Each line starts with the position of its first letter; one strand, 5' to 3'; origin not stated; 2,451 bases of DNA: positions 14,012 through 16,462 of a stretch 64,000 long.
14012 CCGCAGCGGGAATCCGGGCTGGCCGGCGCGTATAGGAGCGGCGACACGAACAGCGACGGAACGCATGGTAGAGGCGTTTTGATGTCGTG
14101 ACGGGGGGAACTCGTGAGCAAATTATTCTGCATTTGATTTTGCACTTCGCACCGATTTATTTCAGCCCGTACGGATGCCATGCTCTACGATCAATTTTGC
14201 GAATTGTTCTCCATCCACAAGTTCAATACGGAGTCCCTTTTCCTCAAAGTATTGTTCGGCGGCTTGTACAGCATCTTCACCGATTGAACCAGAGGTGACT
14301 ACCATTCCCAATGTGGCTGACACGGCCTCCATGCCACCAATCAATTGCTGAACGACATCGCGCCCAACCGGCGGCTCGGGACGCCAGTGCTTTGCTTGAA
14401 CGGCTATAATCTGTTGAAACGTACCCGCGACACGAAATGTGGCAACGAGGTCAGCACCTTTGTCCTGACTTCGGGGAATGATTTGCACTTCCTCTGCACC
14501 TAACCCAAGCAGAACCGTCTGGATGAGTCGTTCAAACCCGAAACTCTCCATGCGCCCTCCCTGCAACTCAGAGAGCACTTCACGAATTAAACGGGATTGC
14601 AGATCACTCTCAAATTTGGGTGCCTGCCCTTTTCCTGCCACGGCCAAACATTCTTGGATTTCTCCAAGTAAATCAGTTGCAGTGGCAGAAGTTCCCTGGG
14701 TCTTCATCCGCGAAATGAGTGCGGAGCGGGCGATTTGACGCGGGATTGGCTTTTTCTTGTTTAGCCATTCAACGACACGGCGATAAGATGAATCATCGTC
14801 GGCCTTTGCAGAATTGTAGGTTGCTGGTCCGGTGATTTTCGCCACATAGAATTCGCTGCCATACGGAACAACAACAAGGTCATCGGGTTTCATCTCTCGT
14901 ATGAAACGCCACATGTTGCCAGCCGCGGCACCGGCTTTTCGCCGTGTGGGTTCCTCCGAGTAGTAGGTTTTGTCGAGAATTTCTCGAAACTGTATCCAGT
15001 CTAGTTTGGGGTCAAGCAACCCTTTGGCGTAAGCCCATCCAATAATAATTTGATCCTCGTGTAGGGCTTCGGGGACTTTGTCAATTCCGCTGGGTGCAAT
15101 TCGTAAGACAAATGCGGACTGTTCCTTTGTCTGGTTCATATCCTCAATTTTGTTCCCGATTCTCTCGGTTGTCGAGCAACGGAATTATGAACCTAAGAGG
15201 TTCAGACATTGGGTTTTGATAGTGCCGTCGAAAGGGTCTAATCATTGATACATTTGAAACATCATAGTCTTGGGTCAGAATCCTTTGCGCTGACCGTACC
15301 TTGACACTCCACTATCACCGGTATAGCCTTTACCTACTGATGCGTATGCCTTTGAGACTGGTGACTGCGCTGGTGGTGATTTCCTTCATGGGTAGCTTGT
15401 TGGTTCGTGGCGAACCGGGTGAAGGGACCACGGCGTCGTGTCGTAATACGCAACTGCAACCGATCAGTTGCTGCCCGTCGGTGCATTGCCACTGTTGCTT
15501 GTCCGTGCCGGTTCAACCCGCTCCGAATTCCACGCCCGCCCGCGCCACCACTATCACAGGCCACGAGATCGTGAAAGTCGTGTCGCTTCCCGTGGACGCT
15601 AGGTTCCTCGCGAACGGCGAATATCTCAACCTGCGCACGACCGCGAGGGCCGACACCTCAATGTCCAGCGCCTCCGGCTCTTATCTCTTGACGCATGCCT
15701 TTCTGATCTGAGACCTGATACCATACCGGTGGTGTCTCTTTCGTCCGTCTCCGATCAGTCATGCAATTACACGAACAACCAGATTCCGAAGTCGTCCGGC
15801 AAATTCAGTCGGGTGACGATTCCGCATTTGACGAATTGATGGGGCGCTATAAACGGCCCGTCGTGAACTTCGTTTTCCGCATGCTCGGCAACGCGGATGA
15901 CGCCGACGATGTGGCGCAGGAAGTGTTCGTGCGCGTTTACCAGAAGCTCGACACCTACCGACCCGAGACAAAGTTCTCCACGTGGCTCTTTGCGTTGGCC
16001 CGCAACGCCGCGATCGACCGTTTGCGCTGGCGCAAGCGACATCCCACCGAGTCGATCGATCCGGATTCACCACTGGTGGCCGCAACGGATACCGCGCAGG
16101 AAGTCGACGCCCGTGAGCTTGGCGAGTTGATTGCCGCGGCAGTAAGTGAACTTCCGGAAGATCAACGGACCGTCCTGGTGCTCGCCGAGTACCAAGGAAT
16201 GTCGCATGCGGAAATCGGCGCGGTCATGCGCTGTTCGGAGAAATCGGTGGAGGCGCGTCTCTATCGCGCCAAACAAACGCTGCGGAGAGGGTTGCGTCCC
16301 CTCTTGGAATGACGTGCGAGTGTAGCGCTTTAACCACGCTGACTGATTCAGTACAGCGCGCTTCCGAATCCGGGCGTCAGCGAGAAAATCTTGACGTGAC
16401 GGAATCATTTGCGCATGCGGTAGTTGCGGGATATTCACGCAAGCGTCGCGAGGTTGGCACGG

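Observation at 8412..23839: Copper-efflux supercluster governed by an ECF sigma / anti-sigma / CpxP-like module instead of a CusRS two-component system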

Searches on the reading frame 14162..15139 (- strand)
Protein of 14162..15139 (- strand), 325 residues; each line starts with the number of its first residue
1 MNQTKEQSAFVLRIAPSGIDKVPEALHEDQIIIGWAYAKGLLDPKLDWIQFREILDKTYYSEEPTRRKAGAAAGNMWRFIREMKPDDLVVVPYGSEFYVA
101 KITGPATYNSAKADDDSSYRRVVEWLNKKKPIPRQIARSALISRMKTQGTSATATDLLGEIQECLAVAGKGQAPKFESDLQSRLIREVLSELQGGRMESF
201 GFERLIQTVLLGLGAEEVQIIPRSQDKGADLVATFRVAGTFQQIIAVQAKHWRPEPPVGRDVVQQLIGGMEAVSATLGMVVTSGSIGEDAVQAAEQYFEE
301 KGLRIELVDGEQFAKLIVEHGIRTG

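Call 3: search_protein_families(library=pfam, proteins=[window:14162-15139:-], max_evalue=0.01)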
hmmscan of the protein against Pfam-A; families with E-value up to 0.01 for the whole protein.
window:14162-15139:- (325 aa): 3 families
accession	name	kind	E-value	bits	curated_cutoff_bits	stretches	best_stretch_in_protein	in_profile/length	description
PF04471.18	Mrr_cat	-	6e-23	81.6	21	1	196-317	3-115/115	Restriction endonuclease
PF22722.2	NA-iREase1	-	0.00027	21.4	27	1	224-296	22-90/106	NACHT-associated inactive Restriction Endonuclease 1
PF13156.12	Mrr_cat_2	-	0.0018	18.6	22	1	224-311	27-108/127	Restriction endonuclease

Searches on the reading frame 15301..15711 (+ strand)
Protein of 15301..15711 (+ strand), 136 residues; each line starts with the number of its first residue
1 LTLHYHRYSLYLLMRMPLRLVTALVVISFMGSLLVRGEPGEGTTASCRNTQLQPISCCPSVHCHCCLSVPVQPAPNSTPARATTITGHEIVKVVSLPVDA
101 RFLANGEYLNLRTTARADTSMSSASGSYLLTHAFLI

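Call 3: search_protein_families(library=pfam, proteins=[window:15301-15711:+], max_evalue=0.01)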
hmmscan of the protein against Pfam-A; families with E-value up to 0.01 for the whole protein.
window:15301-15711:+ (136 aa): 0 families

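Call 11: search_protein_families(library=ncbifam, proteins=[window:15340-15711:+], max_evalue=0.01)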
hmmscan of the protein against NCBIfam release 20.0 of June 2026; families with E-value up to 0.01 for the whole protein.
window:15340-15711:+ (123 aa): 0 families

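Call 80: find_homologous_proteins(query=window:15340-15708:+, max_evalue=0.001)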
Query window:15340-15708:+ (123 aa): 39 proteins with E <= 0.001 among 44 candidates.
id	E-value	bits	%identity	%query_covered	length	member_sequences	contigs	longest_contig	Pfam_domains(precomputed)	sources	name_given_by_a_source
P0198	9.0e-75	266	100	100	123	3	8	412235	-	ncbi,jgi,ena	jgi:hypothetical protein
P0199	4.8e-58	212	81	99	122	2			-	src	-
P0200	4.2e-57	209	81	100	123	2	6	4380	-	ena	-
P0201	1.5e-54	201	77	100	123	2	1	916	-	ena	-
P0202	3.5e-54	200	78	100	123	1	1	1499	-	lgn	-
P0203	5.9e-54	199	77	100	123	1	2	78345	-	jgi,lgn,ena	jgi:hypothetical protein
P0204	1.2e-51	191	76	100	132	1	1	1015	-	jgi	jgi:hypothetical protein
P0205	1.2e-50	188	75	98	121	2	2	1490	-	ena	-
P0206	3.0e-50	187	72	100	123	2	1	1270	-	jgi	-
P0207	1.2e-49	185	72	100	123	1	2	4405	-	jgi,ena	jgi:hypothetical protein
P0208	1.3e-49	185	72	100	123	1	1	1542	-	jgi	jgi:hypothetical protein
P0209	1.5e-49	185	74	100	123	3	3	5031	-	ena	-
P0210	1.0e-48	182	72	98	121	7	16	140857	-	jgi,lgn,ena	-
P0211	2.7e-48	181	72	100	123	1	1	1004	-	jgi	jgi:hypothetical protein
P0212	5.2e-48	180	73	100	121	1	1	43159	-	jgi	jgi:hypothetical protein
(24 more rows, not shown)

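Call 81: find_encoding_contigs(protein=P0198, flank=3000, max_places=4)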
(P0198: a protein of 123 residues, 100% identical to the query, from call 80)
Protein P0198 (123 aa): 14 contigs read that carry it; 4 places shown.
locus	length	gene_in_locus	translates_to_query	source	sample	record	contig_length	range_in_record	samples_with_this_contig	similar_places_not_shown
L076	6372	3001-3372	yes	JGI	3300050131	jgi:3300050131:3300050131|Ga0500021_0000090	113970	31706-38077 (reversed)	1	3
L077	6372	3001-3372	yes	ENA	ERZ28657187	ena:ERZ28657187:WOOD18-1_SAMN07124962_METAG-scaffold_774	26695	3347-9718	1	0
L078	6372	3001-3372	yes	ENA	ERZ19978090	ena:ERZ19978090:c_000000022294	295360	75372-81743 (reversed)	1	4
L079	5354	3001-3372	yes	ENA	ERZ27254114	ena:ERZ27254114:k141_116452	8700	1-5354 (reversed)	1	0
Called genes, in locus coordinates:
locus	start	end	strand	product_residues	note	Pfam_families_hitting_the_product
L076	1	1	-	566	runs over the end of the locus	PF02683:DsbD_TM, PF03190:Thioredox_DsbH, PF00085:Thioredoxin, PF13098:Thioredoxin_2, PF13899:Thioredoxin_7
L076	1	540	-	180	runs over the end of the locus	PF00578:AhpC-TSA, PF08534:Redoxin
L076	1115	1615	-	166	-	PF22522:DUF6998 (weak)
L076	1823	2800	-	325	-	PF28530:DUF8426, PF04471:Mrr_cat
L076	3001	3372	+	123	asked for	-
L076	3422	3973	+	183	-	PF07638:Sigma70_ECF, PF04542:Sigma70_r2, PF08281:Sigma70_r4_2, PF04545:Sigma70_r4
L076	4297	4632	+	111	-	-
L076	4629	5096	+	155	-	PF13801:Metal_resist, PF07813:LTXXQ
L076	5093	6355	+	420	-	PF02321:OEP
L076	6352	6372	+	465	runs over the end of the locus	PF19335:HMBD, PF25919:BSH_CusB, PF25973:BSH_CzcB (weak), PF25869:3HB_CusB (weak), PF25944:Beta-barrel_RND (faint), PF25954:Beta-barrel_RND_2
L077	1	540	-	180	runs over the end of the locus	PF00578:AhpC-TSA, PF08534:Redoxin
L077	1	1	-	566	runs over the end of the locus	PF02683:DsbD_TM, PF03190:Thioredox_DsbH, PF00085:Thioredoxin, PF13098:Thioredoxin_2, PF13899:Thioredoxin_7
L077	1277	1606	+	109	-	-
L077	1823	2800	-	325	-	PF28530:DUF8426, PF04471:Mrr_cat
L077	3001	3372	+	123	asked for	-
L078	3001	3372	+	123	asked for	-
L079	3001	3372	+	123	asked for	-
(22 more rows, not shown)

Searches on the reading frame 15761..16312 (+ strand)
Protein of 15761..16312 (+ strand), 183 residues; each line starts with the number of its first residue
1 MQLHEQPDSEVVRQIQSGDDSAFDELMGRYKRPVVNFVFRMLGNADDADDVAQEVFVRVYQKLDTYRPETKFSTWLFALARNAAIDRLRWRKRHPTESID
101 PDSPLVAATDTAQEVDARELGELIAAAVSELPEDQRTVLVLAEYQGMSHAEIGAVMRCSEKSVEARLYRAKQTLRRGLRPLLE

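Call 3: search_protein_families(library=pfam, proteins=[window:15761-16312:+], max_evalue=0.01)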
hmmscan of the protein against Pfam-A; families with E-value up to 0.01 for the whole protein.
window:15761-16312:+ (183 aa): 5 families
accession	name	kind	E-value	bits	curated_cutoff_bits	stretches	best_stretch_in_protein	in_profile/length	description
PF04542.20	Sigma70_r2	-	4.3e-21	74.9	24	1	27-93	2-70/71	Sigma-70 region 2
PF08281.18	Sigma70_r4_2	-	8.7e-17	61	25.7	1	123-174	3-54/54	Sigma-70, region 4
PF04545.22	Sigma70_r4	-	3.1e-08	33.4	24.1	1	128-175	2-49/50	Sigma-70, region 4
PF07638.17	Sigma70_ECF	-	5.2e-08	33.4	21.1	1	9-177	5-182/185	ECF sigma factor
PF00922.22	Phosphoprotein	-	0.004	17.2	25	1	106-176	77-147/204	Vesiculovirus phosphoprotein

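Call 11: search_protein_families(library=ncbifam, proteins=[window:15761-16312:+], max_evalue=0.01)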
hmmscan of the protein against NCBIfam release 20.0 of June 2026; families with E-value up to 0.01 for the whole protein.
window:15761-16312:+ (183 aa): 104 families (the best 25 are shown)
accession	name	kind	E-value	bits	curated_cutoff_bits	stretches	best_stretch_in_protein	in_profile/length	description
NF009166.1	PRK12513.1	equivalog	3.2e-41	141.2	206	1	3-178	4-186/193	RNA polymerase sigma factor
NF004113.0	PRK05602.1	equivalog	9.5e-41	139.7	208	1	4-178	28-201/211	RNA polymerase sigma factor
NF007223.0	PRK09641.1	equivalog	2e-37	128.9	209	1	10-179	7-185/187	RNA polymerase sigma factor SigW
TIGR02948.1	SigW_bacill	equivalog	1.1e-36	126.7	243.1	1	10-180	7-186/187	RNA polymerase sigma factor SigW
TIGR02939.1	RpoE_Sigma70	equivalog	1.2e-35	123.3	236.15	1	4-182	3-190/190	RNA polymerase sigma factor RpoE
TIGR02937.1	sigma70-ECF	superfamily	7.6e-34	116.7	42.9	1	21-177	1-164/165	sigma-70 family RNA polymerase sigma factor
NF007225.0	PRK09643.1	equivalog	5e-33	114.5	190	1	3-181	9-185/204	RNA polymerase sigma factor SigM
NF008888.0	PRK11922.1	equivalog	6.2e-33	114.4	204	1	2-179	11-197/231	RNA polymerase sigma factor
TIGR02985.1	Sig70_bacteroi1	subfamily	4e-30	105.2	126.4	1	22-177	2-161/162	RNA polymerase sigma-70 factor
TIGR02950.1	SigM_subfam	subfamily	1.4e-29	103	147.95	1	23-176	2-156/159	RNA polymerase sigma factor, SigM family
NF009171.0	PRK12518.1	equivalog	5.7e-29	101.3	208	1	5-177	11-183/191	RNA polymerase sigma factor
NF007216.0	PRK09638.1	equivalog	5.9e-29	101.1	194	1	6-178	3-174/180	RNA polymerase sigma factor SigY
NF058625.1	sigma_PG0214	equivalog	1e-28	100.2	130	1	21-178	4-161/170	GFO_1088 family ECF-type sigma factor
NF009172.0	PRK12519.1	subfamily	1.7e-28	99.5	222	1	2-181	10-192/194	RNA polymerase sigma factor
NF006089.0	PRK08241.1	subfamily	2.4e-28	99.2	240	2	10-97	11-98/343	RNA polymerase subunit sigma-70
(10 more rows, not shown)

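Call 42: search_solved_structures(query=window:15761-16312:+, max_evalue=0.00001, show_alignments=0)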
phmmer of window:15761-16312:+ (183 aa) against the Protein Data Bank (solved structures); distinct sequences matched with E-value up to 0.00001: 26.
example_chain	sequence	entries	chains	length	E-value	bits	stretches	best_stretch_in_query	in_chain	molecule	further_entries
8z6g_B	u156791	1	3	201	9.7e-32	113.6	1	1-182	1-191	RNA polymerase sigma factor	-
6in7_B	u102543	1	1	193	1.8e-31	112.8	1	4-182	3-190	RNA polymerase sigma-H factor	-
5wuq_A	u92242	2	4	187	3.1e-28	102.2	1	11-181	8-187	ECF RNA polymerase sigma factor SigW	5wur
1or7_A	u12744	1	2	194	1.5e-26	96.7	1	7-182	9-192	RNA polymerase sigma-E factor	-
6jbq_F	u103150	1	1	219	1.9e-26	96.4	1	7-182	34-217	ECF RNA polymerase sigma-E factor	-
9m9d_F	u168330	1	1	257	1.4e-22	83.8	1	22-177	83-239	ECF RNA polymerase sigma factor SigE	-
9m9e_F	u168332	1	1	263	1.4e-22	83.8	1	22-177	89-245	ECF RNA polymerase sigma factor SigE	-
9m98_F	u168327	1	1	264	1.5e-22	83.7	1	22-177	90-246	ECF RNA polymerase sigma factor SigE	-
7qh5_A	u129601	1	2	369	6.9e-18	68.5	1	10-102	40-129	RNA polymerase sigma factor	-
4cxf_A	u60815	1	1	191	2.6e-15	60.1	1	6-174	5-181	RNA POLYMERASE SIGMA FACTOR CNRH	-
6jcy_F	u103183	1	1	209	6.2e-15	58.9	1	24-176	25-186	ECF RNA polymerase sigma factor SigH,ECF RNA polymerase sigma factor SigE,ECF RNA polymera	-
2q1z_A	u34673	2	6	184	1.9e-14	57.4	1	17-176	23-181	RpoE, ECF SigE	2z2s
5or5_A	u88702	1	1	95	5.9e-14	55.7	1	7-88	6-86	ECF RNA polymerase sigma-E factor,ECF RNA polymerase sigma factor SigW,ECF RNA polymerase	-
2map_A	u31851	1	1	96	6e-14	55.7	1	7-88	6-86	RNA polymerase sigma factor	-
2mao_A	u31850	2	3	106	7.6e-14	55.4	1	7-88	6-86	RNA polymerase sigma factor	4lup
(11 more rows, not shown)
